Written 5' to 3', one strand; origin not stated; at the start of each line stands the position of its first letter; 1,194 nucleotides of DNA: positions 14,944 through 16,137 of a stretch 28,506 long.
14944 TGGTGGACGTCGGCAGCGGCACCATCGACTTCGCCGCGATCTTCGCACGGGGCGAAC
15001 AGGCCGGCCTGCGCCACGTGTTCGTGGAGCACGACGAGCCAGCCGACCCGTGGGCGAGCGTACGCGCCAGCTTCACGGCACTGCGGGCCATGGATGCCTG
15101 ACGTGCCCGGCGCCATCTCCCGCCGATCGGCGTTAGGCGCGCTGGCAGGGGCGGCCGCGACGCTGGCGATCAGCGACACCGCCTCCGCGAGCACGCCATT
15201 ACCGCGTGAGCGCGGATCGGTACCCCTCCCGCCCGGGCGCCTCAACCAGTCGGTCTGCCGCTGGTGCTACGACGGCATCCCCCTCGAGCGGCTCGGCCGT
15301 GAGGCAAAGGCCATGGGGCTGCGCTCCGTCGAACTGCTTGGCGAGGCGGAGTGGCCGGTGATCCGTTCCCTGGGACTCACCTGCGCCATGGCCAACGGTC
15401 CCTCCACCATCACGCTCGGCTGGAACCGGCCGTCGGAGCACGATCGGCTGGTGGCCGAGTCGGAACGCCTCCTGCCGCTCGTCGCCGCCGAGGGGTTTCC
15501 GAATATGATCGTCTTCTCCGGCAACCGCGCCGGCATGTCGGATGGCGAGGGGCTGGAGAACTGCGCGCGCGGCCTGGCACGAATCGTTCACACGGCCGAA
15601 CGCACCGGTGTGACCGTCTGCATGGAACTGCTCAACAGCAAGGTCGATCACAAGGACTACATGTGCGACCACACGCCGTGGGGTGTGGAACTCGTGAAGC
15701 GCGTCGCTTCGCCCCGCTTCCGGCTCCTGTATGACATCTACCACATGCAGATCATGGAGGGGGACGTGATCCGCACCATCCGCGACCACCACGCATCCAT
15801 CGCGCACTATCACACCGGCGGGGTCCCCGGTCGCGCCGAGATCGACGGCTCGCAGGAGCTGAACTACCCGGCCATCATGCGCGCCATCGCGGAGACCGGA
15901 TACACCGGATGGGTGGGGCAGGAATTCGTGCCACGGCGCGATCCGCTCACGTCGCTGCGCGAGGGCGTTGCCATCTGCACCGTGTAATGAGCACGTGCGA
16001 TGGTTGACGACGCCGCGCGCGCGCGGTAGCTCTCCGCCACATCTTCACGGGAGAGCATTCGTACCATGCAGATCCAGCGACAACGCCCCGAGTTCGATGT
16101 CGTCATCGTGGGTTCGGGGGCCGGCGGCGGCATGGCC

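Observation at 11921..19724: Periplasm-targeted glycoside oxidation locus: Tat hitch-hiker GMC dehydrogenases flanking two Tat-exported xylose-isomerase-like TIM barrels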

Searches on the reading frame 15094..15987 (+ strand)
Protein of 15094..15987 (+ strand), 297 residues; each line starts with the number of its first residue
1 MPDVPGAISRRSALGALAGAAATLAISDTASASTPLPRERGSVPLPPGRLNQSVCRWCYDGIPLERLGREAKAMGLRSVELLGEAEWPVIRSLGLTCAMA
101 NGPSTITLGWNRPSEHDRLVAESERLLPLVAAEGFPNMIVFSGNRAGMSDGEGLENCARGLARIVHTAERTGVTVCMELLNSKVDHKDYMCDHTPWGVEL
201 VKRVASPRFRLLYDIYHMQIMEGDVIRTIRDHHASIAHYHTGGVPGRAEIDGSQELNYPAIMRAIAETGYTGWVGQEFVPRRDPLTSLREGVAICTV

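Call 5: search_protein_families(library=pfam, proteins=[window:15094-15987:+], max_evalue=0.01)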
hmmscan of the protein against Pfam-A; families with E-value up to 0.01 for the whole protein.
window:15094-15987:+ (297 aa): 1 family
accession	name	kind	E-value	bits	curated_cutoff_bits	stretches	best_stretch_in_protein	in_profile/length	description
PF01261.30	AP_endonuc_2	-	4.7e-24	85.9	31.1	1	90-292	37-243/249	Xylose isomerase-like TIM barrel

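Call 6: search_protein_families(library=ncbifam, proteins=[window:15094-15987:+], max_evalue=0.01)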
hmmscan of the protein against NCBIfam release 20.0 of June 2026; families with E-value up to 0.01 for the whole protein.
window:15094-15987:+ (297 aa): 7 families
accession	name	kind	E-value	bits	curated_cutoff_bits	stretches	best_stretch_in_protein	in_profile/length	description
NF043033.1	OxoTetrIsom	equivalog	1.4e-26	93.8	325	1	154-287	115-246/251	2-oxo-tetronate isomerase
TIGR03234.1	OH-pyruv-isom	equivalog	1.6e-26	93.2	353.45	1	142-288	105-250/254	hydroxypyruvate isomerase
NF007444.0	PRK09997.1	equivalog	7.3e-16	58.4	465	1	183-282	147-245/258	hydroxypyruvate isomerase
NF051856.1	PsicseEpim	equivalog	2e-14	54.1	300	1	155-277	127-244/287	D-psicose 3-epimerase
NF007441.0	PRK09989.1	equivalog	2.8e-13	50.2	412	1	176-282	141-245/258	HPr family phosphocarrier protein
NF041099.2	keto_glucon_epim_IolO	equivalog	1.8e-11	43.9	300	1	143-283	116-251/269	5-keto-L-gluconate epimerase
TIGR04379.1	myo_inos_iolE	equivalog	0.001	18.7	290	0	200-241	167-209/290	myo-inosose-2 dehydratase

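Call 8: search_solved_structures(query=window:15094-15987:+, max_evalue=0.01)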
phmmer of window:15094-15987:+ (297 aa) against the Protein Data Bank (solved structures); distinct sequences matched with E-value up to 0.01: 21.
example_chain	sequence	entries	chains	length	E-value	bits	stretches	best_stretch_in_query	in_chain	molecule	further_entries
3ngf_A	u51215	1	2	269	1.3e-18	70.5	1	170-282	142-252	AP endonuclease, family 2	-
1k77_A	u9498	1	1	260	3.9e-13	52.5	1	173-281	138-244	Hypothetical protein ygbM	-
7x7w_A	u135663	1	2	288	5e-11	45.5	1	158-277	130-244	D-PSICOSE 3-EPIMERASE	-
3vnk_A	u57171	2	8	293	4.5e-10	42.4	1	156-277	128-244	Xylose isomerase domain protein TIM barrel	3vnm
3vni_A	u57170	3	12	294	4.6e-10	42.4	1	156-277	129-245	Xylose isomerase domain protein TIM barrel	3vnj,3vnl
7e9w_A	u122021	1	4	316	5.3e-10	42.2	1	156-277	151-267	D-psicose 3-epimerase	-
2hk0_A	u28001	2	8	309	5e-07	32.4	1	159-277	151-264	D-PSICOSE 3-EPIMERASE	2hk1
6wn6_A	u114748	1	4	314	4.8e-06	29.2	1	161-293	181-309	3-keto-D-glucoside 4-epimerase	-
3vyl_A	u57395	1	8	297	4.9e-06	29.2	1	156-272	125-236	L-ribulose 3-epimerase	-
4q7i_A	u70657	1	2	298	1.7e-05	27.3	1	157-278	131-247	D-tagatose 3-epimerase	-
2ou4_A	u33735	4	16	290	1.8e-05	27.3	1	157-283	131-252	D-tagatose 3-epimerase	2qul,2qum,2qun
4xsl_A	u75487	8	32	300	1.9e-05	27.2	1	157-283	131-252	D-tagatose 3-epimerase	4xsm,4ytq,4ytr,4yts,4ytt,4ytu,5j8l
4pgl_A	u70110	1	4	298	8e-05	25.2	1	157-276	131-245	D-tagatose 3-epimerase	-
2zvr_A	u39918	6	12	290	8.1e-05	25.2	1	65-281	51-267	Uncharacterized protein TM_0416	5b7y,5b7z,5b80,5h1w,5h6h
5zfs_A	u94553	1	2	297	0.00011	24.8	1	140-274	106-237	D-allulose-3-epimerase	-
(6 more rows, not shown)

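Call 30: find_homologous_proteins(query=window:15094-15987:+, max_evalue=0.00001)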
Query window:15094-15987:+ (297 aa): 8000 proteins with E <= 0.00001 among 8000 candidates; the best 120 are listed.
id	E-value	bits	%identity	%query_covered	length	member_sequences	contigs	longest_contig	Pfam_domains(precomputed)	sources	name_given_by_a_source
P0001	1.6e-196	669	100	99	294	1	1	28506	PF01261.31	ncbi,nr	ncbi:MAG TPA: TIM barrel protein [Gemmatimonadaceae bacterium]|nr:TIM barrel protein [Gemmatimonadac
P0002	4.8e-133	461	69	100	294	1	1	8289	PF01261.31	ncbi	-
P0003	1.9e-132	459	79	84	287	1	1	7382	PF01261.31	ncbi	-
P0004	3.3e-132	458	70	100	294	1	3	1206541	PF01261.31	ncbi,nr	ncbi:MAG: hypothetical protein MNPFHGCM_02735 [Gemmatimonadaceae bacterium]|nr:hypothetical protein 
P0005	8.1e-132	457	72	98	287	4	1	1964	PF01261.31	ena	-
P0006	5.2e-131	454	76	84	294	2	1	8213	PF01261.31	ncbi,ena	-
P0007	6.6e-131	454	79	85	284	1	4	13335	PF01261.31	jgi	jgi:hydroxypyruvate isomerase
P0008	8.7e-131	454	79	85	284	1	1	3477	PF01261.31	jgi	jgi:hydroxypyruvate isomerase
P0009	9.7e-131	453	72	91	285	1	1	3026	PF01261.31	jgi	-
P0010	1.4e-130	453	70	98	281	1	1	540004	PF01261.31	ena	-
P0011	1.9e-130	453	74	91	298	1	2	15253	PF01261.31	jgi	jgi:hydroxypyruvate isomerase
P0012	2.1e-130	452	69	100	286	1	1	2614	PF01261.31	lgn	-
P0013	3.8e-130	451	75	86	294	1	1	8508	PF01261.31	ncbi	-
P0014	4.6e-130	451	75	86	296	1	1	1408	PF01261.31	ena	-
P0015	5.6e-130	451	78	84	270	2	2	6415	PF01261.31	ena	-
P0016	5.7e-130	451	75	86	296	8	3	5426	PF01261.31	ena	-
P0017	5.9e-130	451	70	88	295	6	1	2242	PF01261.31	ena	-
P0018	1.0e-129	450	71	98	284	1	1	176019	PF01261.31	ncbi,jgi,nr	ncbi:MAG: TIM barrel protein [Gemmatimonadetes bacterium]|nr:TIM barrel protein [Gemmatimonadota bac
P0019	1.2e-129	450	70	96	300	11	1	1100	PF01261.31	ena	-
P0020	1.4e-129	450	76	85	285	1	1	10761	PF01261.31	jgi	jgi:hydroxypyruvate isomerase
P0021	1.8e-129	449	69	97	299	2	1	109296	PF01261.31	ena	-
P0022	2.4e-129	449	71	98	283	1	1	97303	PF01261.31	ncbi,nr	ncbi:MAG: TIM barrel protein [Gemmatimonadaceae bacterium]|nr:TIM barrel protein [Gemmatimonadaceae 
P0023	2.5e-129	449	70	97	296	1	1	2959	PF01261.31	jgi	jgi:hydroxypyruvate isomerase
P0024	2.8e-129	449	78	84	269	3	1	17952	PF01261.31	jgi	jgi:hydroxypyruvate isomerase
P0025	3.2e-129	448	75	86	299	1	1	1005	PF01261.31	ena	-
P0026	4.0e-129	448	75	86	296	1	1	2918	PF01261.31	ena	-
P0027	4.7e-129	448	78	85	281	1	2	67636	PF01261.31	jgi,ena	-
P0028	5.0e-129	448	68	99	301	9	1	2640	PF01261.31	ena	-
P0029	6.6e-129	447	78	85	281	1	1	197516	PF01261.31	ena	-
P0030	6.6e-129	447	76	86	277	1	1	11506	PF01261.31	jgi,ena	-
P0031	6.7e-129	447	69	98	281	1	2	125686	PF01261.31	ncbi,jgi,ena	-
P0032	7.6e-129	447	70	97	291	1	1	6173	PF01261.31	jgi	jgi:hydroxypyruvate isomerase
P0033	8.7e-129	447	70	98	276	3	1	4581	PF01261.31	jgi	jgi:hydroxypyruvate isomerase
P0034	8.7e-129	447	68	100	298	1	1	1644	PF01261.31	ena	-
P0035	1.1e-128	447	69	97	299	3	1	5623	PF01261.31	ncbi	-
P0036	1.5e-128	446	74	86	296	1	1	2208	PF01261.31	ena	-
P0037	1.6e-128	446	68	98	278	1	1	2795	PF01261.31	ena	-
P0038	1.7e-128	446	72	90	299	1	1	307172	PF01261.31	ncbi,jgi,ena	ncbi:MAG: TIM barrel protein [Gemmatimonadaceae bacterium]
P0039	1.8e-128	446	72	90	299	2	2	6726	PF01261.31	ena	-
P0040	1.9e-128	446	70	98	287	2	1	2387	PF01261.31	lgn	-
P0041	1.9e-128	446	78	85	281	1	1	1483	PF01261.31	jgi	-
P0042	2.5e-128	446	71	98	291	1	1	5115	PF01261.31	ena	-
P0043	2.6e-128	445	76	84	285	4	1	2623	PF01261.31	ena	-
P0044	3.4e-128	445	78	84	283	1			PF01261.31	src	-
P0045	4.0e-128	445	68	98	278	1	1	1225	PF01261.31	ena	-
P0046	4.7e-128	445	67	98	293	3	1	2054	PF01261.31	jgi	-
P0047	5.6e-128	444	70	98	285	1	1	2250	PF01261.31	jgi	jgi:hydroxypyruvate isomerase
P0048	6.0e-128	444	70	95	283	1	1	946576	PF01261.31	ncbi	-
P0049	6.0e-128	444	69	98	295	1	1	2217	PF01261.31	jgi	jgi:hydroxypyruvate isomerase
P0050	7.0e-128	444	76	84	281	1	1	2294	PF01261.31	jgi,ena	-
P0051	8.7e-128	444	69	98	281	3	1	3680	PF01261.31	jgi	jgi:hydroxypyruvate isomerase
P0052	1.0e-127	444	74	86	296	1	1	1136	PF01261.31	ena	-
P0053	1.3e-127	443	75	84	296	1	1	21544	PF01261.31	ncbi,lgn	-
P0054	1.5e-127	443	68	98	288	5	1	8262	PF01261.31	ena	-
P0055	1.5e-127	443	76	84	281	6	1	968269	PF01261.31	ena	-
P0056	1.6e-127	443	74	84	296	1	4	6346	PF01261.31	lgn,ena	-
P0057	2.0e-127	443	75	86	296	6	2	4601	PF01261.31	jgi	jgi:hydroxypyruvate isomerase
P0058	2.0e-127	443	77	84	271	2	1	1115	PF01261.31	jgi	jgi:hydroxypyruvate isomerase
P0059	2.3e-127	442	76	84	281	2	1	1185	PF01261.31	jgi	jgi:hydroxypyruvate isomerase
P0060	2.5e-127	442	70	98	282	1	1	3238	PF01261.31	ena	-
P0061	2.6e-127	442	76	84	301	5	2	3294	PF01261.31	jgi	jgi:hydroxypyruvate isomerase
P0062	3.3e-127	442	74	84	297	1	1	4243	PF01261.31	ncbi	ncbi:MAG: TIM barrel protein [Gemmatimonadota bacterium]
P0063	3.8e-127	442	68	97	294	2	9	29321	PF01261.31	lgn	-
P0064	4.3e-127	441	69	99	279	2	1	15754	PF01261.31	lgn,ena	-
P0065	4.6e-127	441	69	100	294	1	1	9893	PF01261.31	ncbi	ncbi:MAG: TIM barrel protein [Gemmatimonadaceae bacterium]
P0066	6.8e-127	441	70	98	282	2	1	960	PF01261.31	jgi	jgi:hydroxypyruvate isomerase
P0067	7.1e-127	441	75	85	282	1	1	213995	PF01261.31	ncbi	-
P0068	7.2e-127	441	69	98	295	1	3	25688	PF01261.31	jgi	jgi:hydroxypyruvate isomerase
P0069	7.6e-127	441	69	98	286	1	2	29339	PF01261.31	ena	-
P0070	8.1e-127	441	76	84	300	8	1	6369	PF01261.31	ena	-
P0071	8.7e-127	440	73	86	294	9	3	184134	PF01261.31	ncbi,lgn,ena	-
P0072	8.9e-127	440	72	92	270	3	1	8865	PF01261.31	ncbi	-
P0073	9.2e-127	440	76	84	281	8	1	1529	PF01261.31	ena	-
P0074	1.1e-126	440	68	100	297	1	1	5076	PF01261.31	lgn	-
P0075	1.1e-126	440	74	84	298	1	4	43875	PF01261.31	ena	-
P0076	1.3e-126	440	77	84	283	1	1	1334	PF01261.31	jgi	jgi:hydroxypyruvate isomerase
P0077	1.5e-126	440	69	98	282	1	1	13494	PF01261.31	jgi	jgi:hydroxypyruvate isomerase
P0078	1.5e-126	440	74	86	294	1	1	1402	PF01261.31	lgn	-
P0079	1.6e-126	440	69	99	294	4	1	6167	PF01261.31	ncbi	-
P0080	1.8e-126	439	68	98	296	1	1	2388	PF01261.31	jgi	-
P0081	1.8e-126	439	71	95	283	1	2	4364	PF01261.31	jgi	jgi:hydroxypyruvate isomerase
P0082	2.0e-126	439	68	100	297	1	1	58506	PF01261.31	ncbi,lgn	-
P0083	2.7e-126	439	71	98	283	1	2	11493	PF01261.31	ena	-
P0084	2.8e-126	439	69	98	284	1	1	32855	PF01261.31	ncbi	ncbi:MAG: hydroxypyruvate isomerase family protein [Gemmatimonadaceae bacterium]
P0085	2.8e-126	439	68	98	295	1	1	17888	PF01261.31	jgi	jgi:hydroxypyruvate isomerase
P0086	3.0e-126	439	76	84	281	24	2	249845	PF01261.31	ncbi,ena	-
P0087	3.0e-126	439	69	98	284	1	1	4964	PF01261.31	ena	-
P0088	3.4e-126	439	68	97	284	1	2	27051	PF01261.31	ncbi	-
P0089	4.0e-126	438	70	98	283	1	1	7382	PF01261.31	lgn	-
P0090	4.1e-126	438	71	90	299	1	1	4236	PF01261.31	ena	-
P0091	4.7e-126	438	68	98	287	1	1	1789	PF01261.31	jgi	-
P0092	5.6e-126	438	69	98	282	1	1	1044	PF01261.31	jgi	jgi:hydroxypyruvate isomerase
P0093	6.0e-126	438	75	84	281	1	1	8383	PF01261.31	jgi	jgi:hydroxypyruvate isomerase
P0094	6.5e-126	438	68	97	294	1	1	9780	PF01261.31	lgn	-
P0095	7.2e-126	437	71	98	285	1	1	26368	PF01261.31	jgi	jgi:hydroxypyruvate isomerase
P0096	7.9e-126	437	74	84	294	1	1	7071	PF01261.31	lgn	-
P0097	7.9e-126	437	66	98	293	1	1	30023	PF01261.31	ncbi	-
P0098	8.8e-126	437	67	98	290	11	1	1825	PF01261.31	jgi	-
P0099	1.6e-125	436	69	98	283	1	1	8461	PF01261.31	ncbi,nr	ncbi:MAG: TIM barrel protein [Gemmatimonadetes bacterium]|nr:TIM barrel protein [Gemmatimonadota bac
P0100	1.6e-125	436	72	87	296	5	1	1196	PF01261.31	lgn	-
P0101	1.7e-125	436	68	100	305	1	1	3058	PF01261.31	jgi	jgi:hydroxypyruvate isomerase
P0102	1.8e-125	436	76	84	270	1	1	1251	PF01261.31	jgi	jgi:hydroxypyruvate isomerase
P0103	1.9e-125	436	68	98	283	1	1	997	PF01261.31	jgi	jgi:hydroxypyruvate isomerase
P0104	2.0e-125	436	69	98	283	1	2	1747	PF01261.31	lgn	-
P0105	2.1e-125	436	67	100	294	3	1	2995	PF01261.31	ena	-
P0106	2.1e-125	436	73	87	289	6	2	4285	PF01261.31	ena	-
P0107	2.2e-125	436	74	84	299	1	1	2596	PF01261.31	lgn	-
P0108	2.4e-125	436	68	98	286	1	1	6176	PF01261.31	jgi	jgi:hydroxypyruvate isomerase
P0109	2.9e-125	435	75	84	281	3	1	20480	PF01261.31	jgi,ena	jgi:hydroxypyruvate isomerase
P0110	3.6e-125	435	68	98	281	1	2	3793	PF01261.31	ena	-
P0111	4.4e-125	435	68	97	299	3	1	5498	PF01261.31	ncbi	-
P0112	4.9e-125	435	68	98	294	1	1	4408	PF01261.31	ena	-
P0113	5.8e-125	434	75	84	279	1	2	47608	PF01261.31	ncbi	ncbi:MAG: hydroxypyruvate isomerase family protein [Gemmatimonadales bacterium]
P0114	5.9e-125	434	68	98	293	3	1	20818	PF01261.31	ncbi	ncbi:MAG: hydroxypyruvate isomerase family protein [Gemmatimonadales bacterium]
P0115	1.2e-124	433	68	98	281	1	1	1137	PF01261.31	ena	-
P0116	1.4e-124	433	68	99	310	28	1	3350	PF01261.31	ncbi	-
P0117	1.4e-124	433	69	98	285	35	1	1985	PF01261.31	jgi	jgi:hydroxypyruvate isomerase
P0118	1.7e-124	433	66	99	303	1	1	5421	PF01261.31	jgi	-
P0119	1.7e-124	433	74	84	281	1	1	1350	PF01261.31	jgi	jgi:hydroxypyruvate isomerase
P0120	1.7e-124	433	75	84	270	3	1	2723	PF01261.31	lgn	-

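Call 31: find_encoding_contigs(protein=P0004, flank=10000, max_places=2)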
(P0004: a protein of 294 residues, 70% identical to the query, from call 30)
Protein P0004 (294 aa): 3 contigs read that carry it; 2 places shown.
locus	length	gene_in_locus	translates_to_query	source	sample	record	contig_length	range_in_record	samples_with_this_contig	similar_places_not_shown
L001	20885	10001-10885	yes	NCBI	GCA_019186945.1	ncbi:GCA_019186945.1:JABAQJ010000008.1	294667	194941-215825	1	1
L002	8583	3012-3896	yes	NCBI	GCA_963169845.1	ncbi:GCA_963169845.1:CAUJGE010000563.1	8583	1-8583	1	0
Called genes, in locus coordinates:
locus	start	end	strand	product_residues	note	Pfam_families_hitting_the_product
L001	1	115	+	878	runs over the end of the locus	PF12704:MacB_PCD, PF02687:FtsX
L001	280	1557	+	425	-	PF00155:Aminotran_1_2, PF00266:Aminotran_5, PF01041:DegT_DnrJ_EryC1 (weak), PF01053:Cys_Met_Meta_PP (weak)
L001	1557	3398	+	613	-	PF05960:DUF885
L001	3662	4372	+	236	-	PF02276:CytoC_RC, PF13371:TPR_9 (faint)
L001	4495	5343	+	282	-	PF01261:AP_endonuc_2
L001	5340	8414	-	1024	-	PF01636:APH, PF01551:Peptidase_M23, PF00202:Aminotran_3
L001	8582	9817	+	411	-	PF05922:Inhibitor_I9, PF00082:Peptidase_S8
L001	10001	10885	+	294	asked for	PF01261:AP_endonuc_2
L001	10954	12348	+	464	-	PF00144:Beta-lactamase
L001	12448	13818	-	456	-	PF00999:Na_H_Exchanger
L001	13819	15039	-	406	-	-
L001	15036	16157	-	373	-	PF13531:SBP_bac_11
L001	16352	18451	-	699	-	PF04389:Peptidase_M28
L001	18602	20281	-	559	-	PF00474:SSF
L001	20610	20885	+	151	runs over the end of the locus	PF00111:Fer2, PF13085:Fer2_3 (weak), PF01799:Fer2_2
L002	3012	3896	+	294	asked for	PF01261:AP_endonuc_2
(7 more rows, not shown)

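Call 32: find_encoding_contigs(protein=P0055, flank=10000, max_places=2)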
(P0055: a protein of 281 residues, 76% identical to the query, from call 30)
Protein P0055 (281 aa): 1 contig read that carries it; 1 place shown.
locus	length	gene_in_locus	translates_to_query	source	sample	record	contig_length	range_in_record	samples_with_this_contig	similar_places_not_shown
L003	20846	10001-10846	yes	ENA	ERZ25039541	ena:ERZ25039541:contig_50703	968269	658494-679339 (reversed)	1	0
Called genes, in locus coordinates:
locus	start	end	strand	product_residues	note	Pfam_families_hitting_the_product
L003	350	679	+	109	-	-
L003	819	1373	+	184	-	-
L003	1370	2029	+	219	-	-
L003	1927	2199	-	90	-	-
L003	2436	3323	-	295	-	PF01261:AP_endonuc_2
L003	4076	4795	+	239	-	-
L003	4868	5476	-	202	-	PF02424:ApbE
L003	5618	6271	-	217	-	PF06439:3keto-disac_hyd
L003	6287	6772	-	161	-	PF04191:PEMT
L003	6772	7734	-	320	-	PF04909:Amidohydro_2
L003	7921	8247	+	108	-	PF02810:SEC-C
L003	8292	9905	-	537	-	PF16655:PhoD_N, PF09423:PhoD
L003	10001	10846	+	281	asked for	PF01261:AP_endonuc_2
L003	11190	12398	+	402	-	-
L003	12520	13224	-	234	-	-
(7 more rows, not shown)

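Call 60: search_solved_structures(query=A2, max_evalue=0.001)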
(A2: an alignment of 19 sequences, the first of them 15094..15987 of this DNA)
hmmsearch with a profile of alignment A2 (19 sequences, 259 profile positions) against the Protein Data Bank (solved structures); distinct sequences matched with E-value up to 0.001: 28.
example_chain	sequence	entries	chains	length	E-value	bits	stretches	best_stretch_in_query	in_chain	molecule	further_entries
3ngf_A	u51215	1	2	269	5.4e-23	84.7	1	20-244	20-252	AP endonuclease, family 2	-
3vni_A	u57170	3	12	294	3.8e-15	58.9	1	112-239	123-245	Xylose isomerase domain protein TIM barrel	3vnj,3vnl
3vnk_A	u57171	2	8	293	3.8e-15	58.9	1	112-239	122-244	Xylose isomerase domain protein TIM barrel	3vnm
7e9w_A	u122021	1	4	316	4.4e-15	58.7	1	112-239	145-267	D-psicose 3-epimerase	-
1k77_A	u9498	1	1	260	5.5e-14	55.1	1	19-243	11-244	Hypothetical protein ygbM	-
7x7w_A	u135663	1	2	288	7.9e-14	54.6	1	116-239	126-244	D-PSICOSE 3-EPIMERASE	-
2hk0_A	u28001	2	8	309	5.5e-13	51.8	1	116-242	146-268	D-PSICOSE 3-EPIMERASE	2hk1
2zvr_A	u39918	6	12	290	1e-12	50.9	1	30-245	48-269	Uncharacterized protein TM_0416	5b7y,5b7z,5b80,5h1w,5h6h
8xix_A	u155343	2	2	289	1.8e-11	46.9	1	114-241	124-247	D-tagatose 3-epimerase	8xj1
8xiv_A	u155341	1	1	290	1.8e-11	46.9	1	114-241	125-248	D-tagatose 3-epimerase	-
3vyl_A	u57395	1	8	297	7.3e-10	41.6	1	112-239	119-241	L-ribulose 3-epimerase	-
2ou4_A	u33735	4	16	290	1e-08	37.8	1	115-239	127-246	D-tagatose 3-epimerase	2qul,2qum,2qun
4xsl_A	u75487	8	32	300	1.3e-08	37.5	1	115-239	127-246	D-tagatose 3-epimerase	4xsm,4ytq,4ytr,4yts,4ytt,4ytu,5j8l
6wn6_A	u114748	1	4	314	1.4e-08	37.4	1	117-253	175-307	3-keto-D-glucoside 4-epimerase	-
4q7i_A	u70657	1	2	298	1.7e-08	37.1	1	116-239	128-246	D-tagatose 3-epimerase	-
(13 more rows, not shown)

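Call 71: predict_structure(alignment_id=A3)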
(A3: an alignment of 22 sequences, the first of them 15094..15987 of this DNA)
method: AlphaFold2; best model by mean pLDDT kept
length: 297 residues; sequences in the alignment: 22
mean_pLDDT: 79.9   pTM: 0.77
mean pLDDT of the five models: 79.9, 72.4, 72.2, 70.5, 62.1
residues with pLDDT >= 90: 147; 70-90: 64; 50-70: 35; < 50: 51
segments of 3 or more residues with pLDDT < 50: 1-41, 182-185
pLDDT, mean of each block of 10 residues (from residue 1): 43 43 39 42 60 91 96 96 97 98 91 96 98 97 80 91 98 93 49 73 97 76 79 93 59 73 92 84 84 88
secondary structure, 60 per line:
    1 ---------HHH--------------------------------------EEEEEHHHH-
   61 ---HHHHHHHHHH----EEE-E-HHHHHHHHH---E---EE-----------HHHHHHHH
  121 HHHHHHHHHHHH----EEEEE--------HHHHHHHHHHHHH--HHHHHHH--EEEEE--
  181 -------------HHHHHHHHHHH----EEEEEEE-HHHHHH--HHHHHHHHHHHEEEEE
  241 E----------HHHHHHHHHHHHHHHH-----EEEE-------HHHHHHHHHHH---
elements in order: E51-55 H56-59 H64-73 E78-80 H84-92 H113-132 E137-141 H150-162 H165-171 E174-178 H194-204 E209-215 H217-222 H225-235 E236-241 H252-267 E273-276 H284-294
